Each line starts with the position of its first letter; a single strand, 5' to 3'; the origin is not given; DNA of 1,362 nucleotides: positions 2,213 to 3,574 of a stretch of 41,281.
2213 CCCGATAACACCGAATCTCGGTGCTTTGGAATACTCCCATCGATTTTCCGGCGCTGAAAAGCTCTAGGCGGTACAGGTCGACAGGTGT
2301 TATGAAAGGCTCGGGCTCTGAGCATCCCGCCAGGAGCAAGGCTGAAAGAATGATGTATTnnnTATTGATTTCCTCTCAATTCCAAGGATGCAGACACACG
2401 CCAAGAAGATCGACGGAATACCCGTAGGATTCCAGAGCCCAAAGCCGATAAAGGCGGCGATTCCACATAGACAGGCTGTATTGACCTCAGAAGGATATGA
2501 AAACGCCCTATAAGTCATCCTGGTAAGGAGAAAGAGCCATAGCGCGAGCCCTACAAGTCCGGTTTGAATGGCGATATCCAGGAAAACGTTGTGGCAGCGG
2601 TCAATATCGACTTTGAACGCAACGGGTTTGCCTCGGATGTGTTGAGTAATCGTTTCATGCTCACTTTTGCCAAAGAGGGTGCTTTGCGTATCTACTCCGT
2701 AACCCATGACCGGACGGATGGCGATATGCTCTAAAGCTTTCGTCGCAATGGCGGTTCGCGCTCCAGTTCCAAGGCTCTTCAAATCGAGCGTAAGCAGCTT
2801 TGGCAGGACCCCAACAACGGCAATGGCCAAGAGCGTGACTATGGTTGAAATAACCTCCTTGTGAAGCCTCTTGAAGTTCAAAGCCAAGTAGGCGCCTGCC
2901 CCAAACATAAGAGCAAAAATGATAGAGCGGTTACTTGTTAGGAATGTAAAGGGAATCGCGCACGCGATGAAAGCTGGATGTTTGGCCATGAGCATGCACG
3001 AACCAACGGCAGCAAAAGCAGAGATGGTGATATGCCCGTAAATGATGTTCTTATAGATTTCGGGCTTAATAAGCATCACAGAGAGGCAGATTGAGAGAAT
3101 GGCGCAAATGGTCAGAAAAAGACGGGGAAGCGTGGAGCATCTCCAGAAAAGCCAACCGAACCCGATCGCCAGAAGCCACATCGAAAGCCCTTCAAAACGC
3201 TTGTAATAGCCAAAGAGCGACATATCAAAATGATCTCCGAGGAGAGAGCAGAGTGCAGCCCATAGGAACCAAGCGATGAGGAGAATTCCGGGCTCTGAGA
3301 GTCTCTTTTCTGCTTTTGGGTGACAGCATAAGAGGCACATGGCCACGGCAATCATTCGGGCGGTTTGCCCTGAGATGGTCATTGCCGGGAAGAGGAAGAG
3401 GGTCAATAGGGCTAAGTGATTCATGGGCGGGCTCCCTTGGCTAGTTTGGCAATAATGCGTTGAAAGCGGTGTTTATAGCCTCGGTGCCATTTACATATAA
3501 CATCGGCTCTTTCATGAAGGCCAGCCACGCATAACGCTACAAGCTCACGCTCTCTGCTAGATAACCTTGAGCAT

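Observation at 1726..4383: Six-gene translationally coupled envelope-modification operon at the moron position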

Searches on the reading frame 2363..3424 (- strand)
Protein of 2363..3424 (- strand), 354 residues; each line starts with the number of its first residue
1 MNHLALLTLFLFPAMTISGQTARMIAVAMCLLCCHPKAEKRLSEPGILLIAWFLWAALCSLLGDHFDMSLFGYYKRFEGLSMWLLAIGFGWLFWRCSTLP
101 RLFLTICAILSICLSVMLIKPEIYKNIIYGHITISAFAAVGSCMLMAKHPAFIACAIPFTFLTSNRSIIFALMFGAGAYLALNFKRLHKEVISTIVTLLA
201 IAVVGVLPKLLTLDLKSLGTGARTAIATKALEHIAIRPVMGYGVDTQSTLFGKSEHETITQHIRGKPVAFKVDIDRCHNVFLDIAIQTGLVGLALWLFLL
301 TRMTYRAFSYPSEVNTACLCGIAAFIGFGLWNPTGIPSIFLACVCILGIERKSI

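Call 3: search_protein_families(library=pfam, proteins=[window:2363-3424:-], max_evalue=1)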
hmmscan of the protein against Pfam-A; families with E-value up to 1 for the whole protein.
window:2363-3424:- (354 aa): 1 family
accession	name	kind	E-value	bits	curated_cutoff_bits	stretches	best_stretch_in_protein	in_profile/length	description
PF04932.20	Wzy_C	-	7.8e-16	58.6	31.7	1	152-297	2-149/149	O-Antigen ligase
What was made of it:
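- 2360..3424 (-): g4: 354-aa polytopic membrane protein of the Wzy_C (O-antigen polymerase/ligase) family. It is one half of the conserved core. Pfam Wzy_C E 7.8e-16, residues 152-297 (call 3).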

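Call 4: search_protein_families(library=phrogs, proteins=[window:2363-3424:-], max_evalue=1)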
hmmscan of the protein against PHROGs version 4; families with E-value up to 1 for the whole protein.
window:2363-3424:- (354 aa): 1 family
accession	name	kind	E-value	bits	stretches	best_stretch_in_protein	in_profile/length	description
phrog_27955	-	unknown function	0.74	11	0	87-97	36-46/65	-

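Call 8: find_encoding_contigs(protein=window:2363-3424:-, flank=10000, max_places=10)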
Protein window:2363-3424:- (354 aa): 5 contigs read that carry it; 4 places shown.
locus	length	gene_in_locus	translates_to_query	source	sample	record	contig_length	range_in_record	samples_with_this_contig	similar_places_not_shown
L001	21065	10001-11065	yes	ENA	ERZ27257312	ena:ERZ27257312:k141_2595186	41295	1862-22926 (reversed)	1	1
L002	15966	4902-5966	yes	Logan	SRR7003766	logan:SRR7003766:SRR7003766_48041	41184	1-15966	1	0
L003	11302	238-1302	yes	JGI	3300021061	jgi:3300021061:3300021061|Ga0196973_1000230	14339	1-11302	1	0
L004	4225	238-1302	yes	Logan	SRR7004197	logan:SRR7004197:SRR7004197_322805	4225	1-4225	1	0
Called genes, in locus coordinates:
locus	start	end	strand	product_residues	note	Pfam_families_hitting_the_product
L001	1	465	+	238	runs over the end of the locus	-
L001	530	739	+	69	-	-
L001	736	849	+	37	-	-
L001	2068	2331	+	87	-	-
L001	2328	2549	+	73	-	-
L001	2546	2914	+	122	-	-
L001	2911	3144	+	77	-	-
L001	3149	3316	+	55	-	-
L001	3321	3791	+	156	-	PF08279:HTH_11 (faint)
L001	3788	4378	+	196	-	-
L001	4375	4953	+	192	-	-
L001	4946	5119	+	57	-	-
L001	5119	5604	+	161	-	-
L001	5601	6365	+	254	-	-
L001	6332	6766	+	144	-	-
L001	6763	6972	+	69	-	-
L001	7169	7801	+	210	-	-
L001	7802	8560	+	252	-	-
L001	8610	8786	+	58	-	-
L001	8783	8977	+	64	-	-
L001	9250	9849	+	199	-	PF02018:CBM_4_9 (weak)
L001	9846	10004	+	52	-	-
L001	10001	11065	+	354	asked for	PF04932:Wzy_C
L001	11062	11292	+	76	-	-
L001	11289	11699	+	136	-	-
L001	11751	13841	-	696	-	-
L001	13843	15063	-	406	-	-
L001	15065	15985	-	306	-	-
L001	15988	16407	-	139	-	-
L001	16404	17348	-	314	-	-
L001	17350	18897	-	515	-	-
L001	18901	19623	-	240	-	PF24175:SU10_adaptor (weak)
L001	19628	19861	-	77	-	-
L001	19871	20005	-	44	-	-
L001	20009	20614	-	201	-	-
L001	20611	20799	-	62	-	-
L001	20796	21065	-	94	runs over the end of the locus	-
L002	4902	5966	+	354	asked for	PF04932:Wzy_C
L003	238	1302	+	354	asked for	PF04932:Wzy_C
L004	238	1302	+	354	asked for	PF04932:Wzy_C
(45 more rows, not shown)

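Call 9: find_related_loci(query=window:2363-3424:-, collection=viral_contigs, flank=8000)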
Query window:2363-3424:- (354 aa) in viral_contigs; peptide patterns used: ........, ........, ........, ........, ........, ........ (x = any residue, [..] = any of these).
6 stretches matched a pattern, but none encodes a relative of the query by tblastn (E <= 1e-3).

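Call 10: find_homologous_proteins(query=window:2363-3424:-, max_evalue=0.001)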
Query window:2363-3424:- (354 aa): 15 proteins with E <= 0.001 among 8000 candidates.
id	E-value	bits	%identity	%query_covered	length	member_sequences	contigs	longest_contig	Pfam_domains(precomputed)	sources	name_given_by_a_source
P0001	8.9e-233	790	100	100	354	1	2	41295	PF04932.21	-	-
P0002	2.5e-169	581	70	100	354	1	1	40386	PF04932.21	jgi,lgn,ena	-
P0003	2.0e-123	430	55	100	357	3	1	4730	PF04932.21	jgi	jgi:O-antigen ligase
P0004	2.8e-123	430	55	100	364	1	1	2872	PF04932.21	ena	-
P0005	1.2e-122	427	56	100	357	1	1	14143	PF04932.21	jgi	jgi:O-antigen ligase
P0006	1.5e-119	417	53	100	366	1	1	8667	PF04932.21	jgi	jgi:O-antigen ligase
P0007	4.5e-119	416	53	100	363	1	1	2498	PF04932.21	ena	-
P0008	1.5e-118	414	51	100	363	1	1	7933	PF04932.21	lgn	-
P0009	7.1e-117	408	52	100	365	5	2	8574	PF04932.21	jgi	jgi:O-antigen ligase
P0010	1.6e-116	407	52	100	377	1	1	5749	PF04932.21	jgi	jgi:O-antigen ligase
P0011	1.6e-115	404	52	99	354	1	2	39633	PF04932.21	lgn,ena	-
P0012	2.1e-115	404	52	100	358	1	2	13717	PF04932.21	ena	-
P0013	1.6e-110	388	51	98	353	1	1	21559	PF04932.21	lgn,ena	-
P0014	6.4e-108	379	49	100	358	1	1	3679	PF04932.21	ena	-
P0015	2.8e-106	374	50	100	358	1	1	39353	PF04932.21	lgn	-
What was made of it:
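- On Wzy_C / O-antigen ligase-polymerase superfamily (PF04932) - g4: All 14 relatives also carry PF04932 (call 10).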

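Call 11: find_encoding_contigs(protein=P0002, flank=6000, max_places=2)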
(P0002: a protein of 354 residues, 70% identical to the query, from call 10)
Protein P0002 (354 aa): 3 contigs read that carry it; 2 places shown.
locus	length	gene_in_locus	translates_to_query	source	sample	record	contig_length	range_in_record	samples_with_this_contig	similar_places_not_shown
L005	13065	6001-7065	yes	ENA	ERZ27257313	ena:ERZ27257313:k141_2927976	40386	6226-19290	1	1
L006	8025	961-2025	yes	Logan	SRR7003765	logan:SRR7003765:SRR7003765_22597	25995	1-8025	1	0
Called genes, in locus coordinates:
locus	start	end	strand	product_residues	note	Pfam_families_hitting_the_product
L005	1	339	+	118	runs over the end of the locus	-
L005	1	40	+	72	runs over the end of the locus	-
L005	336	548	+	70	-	-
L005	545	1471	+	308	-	PF04448:DUF551 (weak)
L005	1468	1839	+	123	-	-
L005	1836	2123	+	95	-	PF19698:DUF6197 (weak)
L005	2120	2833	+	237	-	-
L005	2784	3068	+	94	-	-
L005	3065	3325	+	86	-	-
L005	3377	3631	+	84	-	-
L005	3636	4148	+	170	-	-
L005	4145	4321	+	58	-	-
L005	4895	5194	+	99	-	-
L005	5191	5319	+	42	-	-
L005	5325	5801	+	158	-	-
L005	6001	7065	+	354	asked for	PF04932:Wzy_C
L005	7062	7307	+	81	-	-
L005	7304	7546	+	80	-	-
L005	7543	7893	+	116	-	-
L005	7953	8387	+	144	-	-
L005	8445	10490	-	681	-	-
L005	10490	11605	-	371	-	-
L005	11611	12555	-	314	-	-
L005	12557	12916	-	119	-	-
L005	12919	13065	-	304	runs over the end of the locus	-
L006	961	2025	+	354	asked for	PF04932:Wzy_C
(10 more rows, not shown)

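Call 12: find_encoding_contigs(protein=P0011, flank=6000, max_places=2)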
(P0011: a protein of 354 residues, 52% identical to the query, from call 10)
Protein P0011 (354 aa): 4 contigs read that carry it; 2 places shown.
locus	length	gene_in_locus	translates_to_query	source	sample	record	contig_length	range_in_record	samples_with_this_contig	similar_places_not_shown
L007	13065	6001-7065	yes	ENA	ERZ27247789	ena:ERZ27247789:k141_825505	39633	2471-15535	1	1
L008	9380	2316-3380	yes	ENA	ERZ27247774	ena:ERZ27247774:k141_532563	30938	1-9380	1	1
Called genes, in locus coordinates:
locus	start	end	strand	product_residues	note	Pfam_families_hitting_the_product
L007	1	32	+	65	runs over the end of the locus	-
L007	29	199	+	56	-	-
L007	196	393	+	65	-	-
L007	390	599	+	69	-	-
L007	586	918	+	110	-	-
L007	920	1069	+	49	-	-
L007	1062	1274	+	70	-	-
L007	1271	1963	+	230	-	-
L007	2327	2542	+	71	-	-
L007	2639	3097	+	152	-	-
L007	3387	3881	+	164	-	-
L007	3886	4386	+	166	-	-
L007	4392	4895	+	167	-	-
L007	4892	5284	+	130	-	-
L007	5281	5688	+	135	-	-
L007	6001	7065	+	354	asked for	PF04932:Wzy_C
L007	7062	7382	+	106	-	-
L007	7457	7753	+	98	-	-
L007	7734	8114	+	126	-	PF18909:dGTP_diPhyd_N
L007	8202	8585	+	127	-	PF00565:SNase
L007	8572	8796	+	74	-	-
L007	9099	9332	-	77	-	-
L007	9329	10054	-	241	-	PF00149:Metallophos (weak)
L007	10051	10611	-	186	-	PF02945:Endonuclease_7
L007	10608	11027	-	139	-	-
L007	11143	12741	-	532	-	-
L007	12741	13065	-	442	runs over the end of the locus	-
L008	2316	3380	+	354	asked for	PF04932:Wzy_C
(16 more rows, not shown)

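Call 13: find_encoding_contigs(protein=P0015, flank=6000, max_places=2)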
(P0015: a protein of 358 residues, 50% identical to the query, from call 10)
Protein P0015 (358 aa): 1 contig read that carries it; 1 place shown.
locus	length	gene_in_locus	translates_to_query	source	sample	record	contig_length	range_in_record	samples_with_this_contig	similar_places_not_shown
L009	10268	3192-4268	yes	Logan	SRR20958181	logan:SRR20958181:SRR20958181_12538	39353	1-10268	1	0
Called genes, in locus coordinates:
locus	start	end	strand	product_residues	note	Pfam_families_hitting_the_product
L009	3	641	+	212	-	?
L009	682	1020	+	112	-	-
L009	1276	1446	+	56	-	-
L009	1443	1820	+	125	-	-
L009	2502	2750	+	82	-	-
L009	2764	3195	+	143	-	PF00565:SNase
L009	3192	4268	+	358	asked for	PF04932:Wzy_C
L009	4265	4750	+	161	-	-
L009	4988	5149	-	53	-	-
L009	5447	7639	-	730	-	-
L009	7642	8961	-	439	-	-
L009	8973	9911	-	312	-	-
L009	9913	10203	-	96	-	-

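Call 23: search_protein_families(library=phrogs, proteins=[L001:11754-13841:-], max_evalue=0.001)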
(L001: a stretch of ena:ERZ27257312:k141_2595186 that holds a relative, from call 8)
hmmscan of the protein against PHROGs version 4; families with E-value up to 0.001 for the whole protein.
L001:11754-13841:- (696 aa): 0 families

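Call 25: find_related_loci(query=A1, collection=genome_contigs, flank=8000)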
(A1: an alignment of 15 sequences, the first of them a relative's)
Query A1 (354 aa) in genome_contigs; peptide patterns used: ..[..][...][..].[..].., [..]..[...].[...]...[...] (x = any residue, [..] = any of these).
30 stretches matched a pattern; 1 encode a relative of the query (tblastn E <= 1e-3); 1 distinct loci.
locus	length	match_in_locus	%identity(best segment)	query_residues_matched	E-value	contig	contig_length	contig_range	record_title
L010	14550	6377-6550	32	239-300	2e-5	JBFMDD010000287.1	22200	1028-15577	MAG: bacterium isolate MAG210 MAG210_287, whole genome shotgun sequence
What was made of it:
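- Tried and rejected: The genome_contigs scan with the Wzy alignment gave only a weak hit to an unnamed MAG (call 25).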

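Call 30: search_solved_structures(query=A1, max_evalue=1, show_alignments=2)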
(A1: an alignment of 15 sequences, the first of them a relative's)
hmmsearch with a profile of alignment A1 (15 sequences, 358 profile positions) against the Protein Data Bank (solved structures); distinct sequences matched with E-value up to 1: 1.
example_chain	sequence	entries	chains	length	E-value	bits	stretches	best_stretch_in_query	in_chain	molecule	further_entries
7dtd_B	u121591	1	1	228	0.48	12.5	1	269-325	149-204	Sodium channel subunit beta-4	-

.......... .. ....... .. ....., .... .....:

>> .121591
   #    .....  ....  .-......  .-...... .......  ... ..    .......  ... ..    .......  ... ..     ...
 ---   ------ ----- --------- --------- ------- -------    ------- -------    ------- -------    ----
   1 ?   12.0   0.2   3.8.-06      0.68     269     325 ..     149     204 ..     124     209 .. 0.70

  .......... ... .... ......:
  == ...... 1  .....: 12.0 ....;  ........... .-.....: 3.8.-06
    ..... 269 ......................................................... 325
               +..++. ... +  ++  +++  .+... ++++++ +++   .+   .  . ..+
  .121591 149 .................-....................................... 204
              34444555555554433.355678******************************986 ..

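Call 35: find_encoding_contigs(protein=P0013, flank=6000, max_places=2)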
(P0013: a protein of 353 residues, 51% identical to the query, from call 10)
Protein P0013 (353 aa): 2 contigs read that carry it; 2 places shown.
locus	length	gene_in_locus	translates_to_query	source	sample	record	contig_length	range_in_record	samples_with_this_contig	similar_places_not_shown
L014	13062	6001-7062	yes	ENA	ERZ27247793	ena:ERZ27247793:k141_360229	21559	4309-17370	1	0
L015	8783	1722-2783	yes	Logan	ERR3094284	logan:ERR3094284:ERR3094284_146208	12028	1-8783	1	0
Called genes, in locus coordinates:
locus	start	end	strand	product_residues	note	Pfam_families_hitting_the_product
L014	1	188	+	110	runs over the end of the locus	PF01844:HNH (weak), PF14279:HNH_5 (weak)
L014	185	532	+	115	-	-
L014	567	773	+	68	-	-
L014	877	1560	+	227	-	PF03781:FGE-sulfatase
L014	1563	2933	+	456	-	-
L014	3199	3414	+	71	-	-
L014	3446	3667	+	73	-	-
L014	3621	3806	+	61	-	-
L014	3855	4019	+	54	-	-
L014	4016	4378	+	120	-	PF14354:Lar_restr_allev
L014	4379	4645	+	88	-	-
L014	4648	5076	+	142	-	-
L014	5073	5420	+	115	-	-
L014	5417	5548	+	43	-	-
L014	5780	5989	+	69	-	-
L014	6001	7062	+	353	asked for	PF04932:Wzy_C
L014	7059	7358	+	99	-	-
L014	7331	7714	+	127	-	-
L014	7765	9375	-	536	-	-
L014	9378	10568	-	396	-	-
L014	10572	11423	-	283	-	-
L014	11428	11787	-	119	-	-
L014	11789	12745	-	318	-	-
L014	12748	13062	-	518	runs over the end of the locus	-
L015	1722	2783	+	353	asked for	PF04932:Wzy_C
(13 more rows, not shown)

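Call 42: predict_structure(alignment_id=A1)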
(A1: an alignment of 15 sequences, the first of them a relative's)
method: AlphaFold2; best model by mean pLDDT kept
length: 354 residues; sequences in the alignment: 15
mean_pLDDT: 66.5   pTM: 0.73
mean pLDDT of the five models: 66.5, 66.0, 62.2, 57.4, 53.3
residues with pLDDT >= 90: 37; 70-90: 118; 50-70: 127; < 50: 72
segments of 3 or more residues with pLDDT < 50: 10-19, 35-46, 58-81, 125-127, 260-263, 269-275, 352-354
pLDDT, mean of each block of 10 residues (from residue 1): 52 45 55 49 46 50 42 41 56 64 77 76 54 80 91 90 84 94 87 91 82 65 67 70 55 51 48 52 69 71 78 86 87 65 68 44
secondary structure, 60 per line:
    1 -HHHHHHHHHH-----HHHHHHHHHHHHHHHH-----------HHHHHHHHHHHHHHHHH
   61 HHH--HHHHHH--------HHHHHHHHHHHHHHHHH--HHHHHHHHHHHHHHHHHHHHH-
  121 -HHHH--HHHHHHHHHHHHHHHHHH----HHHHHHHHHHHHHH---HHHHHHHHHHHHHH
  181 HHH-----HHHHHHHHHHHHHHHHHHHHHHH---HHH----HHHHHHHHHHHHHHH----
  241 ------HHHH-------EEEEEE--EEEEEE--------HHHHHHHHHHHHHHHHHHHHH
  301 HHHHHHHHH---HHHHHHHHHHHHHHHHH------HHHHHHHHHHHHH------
elements in order: H2-11 H17-32 H44-63 H66-71 H80-96 H99-119 H122-125 H128-145 H150-163 H167-183 H189-211 H222-236 H247-250 E258-263 E266-271 H280-309 H313-329 H336-348
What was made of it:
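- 2360..3424 (-): The AF2 model (pLDDT 66.5, pTM 0.73) has about 11 TM helices and a 68-aa loop at 212-279 (call 42).
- On Wzy_C / O-antigen ligase-polymerase superfamily (PF04932) - g4: The AF2 model has about 11 long helices and a loop at 212-279 before helix 280-309 (call 42).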

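Call 46: fold_search(model_id=the predicted structure, library=pdb)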
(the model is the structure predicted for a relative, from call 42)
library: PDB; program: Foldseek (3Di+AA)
matches with E <= 10: 75; with E <= 0.001: 0
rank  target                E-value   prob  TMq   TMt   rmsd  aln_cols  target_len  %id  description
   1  7tpg_B                1.2e-03  1.00  0.49  0.44  11.5       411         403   17  Single-Particle Cryo-EM Structure of the WaaL O-antigen ligase in its ligand bound state (released 2022-04-06)
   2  8p1u_A                5.8e-02  0.99  0.43  0.42  10.5       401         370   13  Structure of divisome complex FtsWIQLB (released 2024-05-22)
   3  8bh1_A                6.4e-02  0.99  0.43  0.43   9.6       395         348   14  Core divisome complex FtsWIQBL from Pseudomonas aeruginosa (released 2023-04-19)
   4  5dhh_A                1.4e+00  0.09  0.18  0.20  20.4       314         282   14  The crystal structure of nociceptin/orphanin FQ peptide receptor (NOP) in complex with SB-612111 (PSI Community Target (released 2015-10-21)
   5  4yay                  1.5e+00  0.08  0.18  0.16  24.9       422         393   10  XFEL structure of human Angiotensin Receptor (released 2015-04-22)
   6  6afs_B                2.1e+00  0.03  0.14  0.08  22.1       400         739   10  Proton pyrophosphatase - two phosphates-bound (released 2019-04-10)
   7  9e8g_a                2.3e+00  0.05  0.14  0.13  20.8       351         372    9  Nub1/Fat10-processing human 26S proteasome bound to Txnl1 with Rpt5 at top of spiral staircase (released 2024-12-04)
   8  4k1p_A                2.3e+00  0.03  0.09  0.09  23.4       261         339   10  Structure of the NheA component of the Nhe toxin from Bacillus cereus (released 2013-09-18)
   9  7zlg_A                2.6e+00  0.10  0.25  0.17  12.2       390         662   12  Cryo-EM structure of C-mannosyltransferase CeDPY19, in complex with acceptor peptide and bound to CMT2-Fab and anti-Fa (released 2023-01-11)
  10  8jgf_R                2.6e+00  0.04  0.12  0.16  20.0       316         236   12  CryoEM structure of Gq-coupled MRGPRX1 with peptide agonist BAM8-22 (released 2024-01-10)
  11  8qt5_A                2.9e+00  0.09  0.16  0.21  20.1       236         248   13  Crystal structure of Arabidopsis thaliana 14-3-3 isoform lambda in complex with a phosphopeptide from the transcriptio (released 2023-10-25)
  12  9lrs_R                2.9e+00  0.03  0.12  0.14  17.6       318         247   12  The structure of MRGPRX4 with PSB-18061 (released 2026-02-04)
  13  6xiw_A                3.0e+00  0.04  0.14  0.05  24.7       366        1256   11  Cryo-EM structure of the sodium leak channel NALCN-FAM155A complex (released 2020-07-29)
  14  5xar_A                3.0e+00  0.02  0.12  0.11  21.8       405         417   12  Structural insights into the elevator-like mechanism of the sodium/citrate symporter CitS (released 2017-06-14)
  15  5f15                  3.1e+00  0.11  0.26  0.19  16.7       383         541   13  Crystal Structure of ArnT from Cupriavidus metallidurans bound to Undecaprenyl phosphate (released 2016-02-17)
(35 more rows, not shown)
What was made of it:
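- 2360..3424 (-): The best PDB fold match is WaaL 7TPG (E 1.2e-3, prob 1.00, TM 0.49) (call 46).
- On Wzy_C / O-antigen ligase-polymerase superfamily (PF04932) - g4: The next hits are FtsW (call 46).
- The top fold match is WaaL 7TPG (call 46). The best fold match is WaaL (call 46).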

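Call 47: search_protein_families(library=ncbifam, proteins=[window:2363-3424:-], max_evalue=1)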
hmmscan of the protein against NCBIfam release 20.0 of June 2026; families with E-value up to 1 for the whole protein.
window:2363-3424:- (354 aa): 0 families

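Call 48: search_protein_families(library=padloc, proteins=[window:2363-3424:-], max_evalue=1)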
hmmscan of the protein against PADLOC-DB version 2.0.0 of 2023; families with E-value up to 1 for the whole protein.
window:2363-3424:- (354 aa): 0 families

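Call 49: search_dna_similar(query=window:2363-3424:-, collection=phages, mode=protein, max_evalue=0.001, max_rows=20)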
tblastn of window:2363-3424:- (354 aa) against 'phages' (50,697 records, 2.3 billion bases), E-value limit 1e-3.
No match.

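Call 71: search_protein_families(library=pfam, proteins=[L005:5325-5798:+], max_evalue=0.01)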
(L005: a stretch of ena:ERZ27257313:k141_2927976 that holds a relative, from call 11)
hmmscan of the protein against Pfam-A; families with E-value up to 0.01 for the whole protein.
L005:5325-5798:+ (158 aa): 0 families

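Call 72: find_related_loci(query=A1, collection=metagenome_contigs, flank=7000)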
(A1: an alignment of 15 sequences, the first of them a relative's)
Query A1 (354 aa) in metagenome_contigs; peptide patterns used: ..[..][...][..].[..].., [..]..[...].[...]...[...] (x = any residue, [..] = any of these).
31 stretches matched a pattern; 1 encode a relative of the query (tblastn E <= 1e-3); 1 distinct loci.
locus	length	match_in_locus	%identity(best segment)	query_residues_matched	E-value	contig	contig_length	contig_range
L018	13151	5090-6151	70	1-354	3e-177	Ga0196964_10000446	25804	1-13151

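Call 73: find_related_loci(query=A1, collection=viral_contigs, flank=7000)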
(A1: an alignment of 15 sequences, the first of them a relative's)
Query A1 (354 aa) in viral_contigs; peptide patterns used: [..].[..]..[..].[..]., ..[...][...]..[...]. (x = any residue, [..] = any of these).
66 stretches matched a pattern; 1 encode a relative of the query (tblastn E <= 1e-3); 1 distinct loci.
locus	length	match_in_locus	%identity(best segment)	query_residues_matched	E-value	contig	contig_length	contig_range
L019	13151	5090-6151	70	1-354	3e-177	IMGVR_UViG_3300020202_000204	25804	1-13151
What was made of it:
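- Tried and rejected: The metagenome and IMG/VR scans found only the already known closest relative (calls 9, 72, 73).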

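Call 74: find_encoding_contigs(protein=P0005, flank=5000, max_places=1)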
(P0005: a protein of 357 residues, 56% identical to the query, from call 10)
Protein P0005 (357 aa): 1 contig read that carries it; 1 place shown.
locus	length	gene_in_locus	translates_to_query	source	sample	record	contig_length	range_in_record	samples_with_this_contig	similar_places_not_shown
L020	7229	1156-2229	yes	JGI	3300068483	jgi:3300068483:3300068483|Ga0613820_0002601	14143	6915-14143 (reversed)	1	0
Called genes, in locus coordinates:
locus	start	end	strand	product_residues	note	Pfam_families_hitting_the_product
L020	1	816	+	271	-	?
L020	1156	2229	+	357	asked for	PF04932:Wzy_C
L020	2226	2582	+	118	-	-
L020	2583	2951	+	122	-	-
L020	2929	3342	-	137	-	-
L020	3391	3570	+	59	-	-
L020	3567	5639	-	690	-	-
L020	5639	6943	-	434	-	-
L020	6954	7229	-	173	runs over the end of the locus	-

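Call 75: find_encoding_contigs(protein=P0008, flank=5000, max_places=1)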
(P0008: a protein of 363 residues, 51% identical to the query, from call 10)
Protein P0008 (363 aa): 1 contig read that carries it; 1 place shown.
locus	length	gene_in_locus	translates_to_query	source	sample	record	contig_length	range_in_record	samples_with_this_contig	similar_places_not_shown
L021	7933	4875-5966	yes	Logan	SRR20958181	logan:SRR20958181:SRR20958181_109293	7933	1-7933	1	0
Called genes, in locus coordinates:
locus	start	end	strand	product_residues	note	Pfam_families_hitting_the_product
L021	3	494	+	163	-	?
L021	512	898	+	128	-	-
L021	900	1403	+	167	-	PF02086:MethyltransfD12 (faint)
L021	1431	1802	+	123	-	-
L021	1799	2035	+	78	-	-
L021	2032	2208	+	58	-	-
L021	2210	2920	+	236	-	-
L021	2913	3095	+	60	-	-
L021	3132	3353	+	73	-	-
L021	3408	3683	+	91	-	-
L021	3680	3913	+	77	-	-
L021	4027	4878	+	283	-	-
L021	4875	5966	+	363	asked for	PF04932:Wzy_C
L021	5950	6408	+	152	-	-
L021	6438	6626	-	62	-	-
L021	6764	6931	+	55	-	-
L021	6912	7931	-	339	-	?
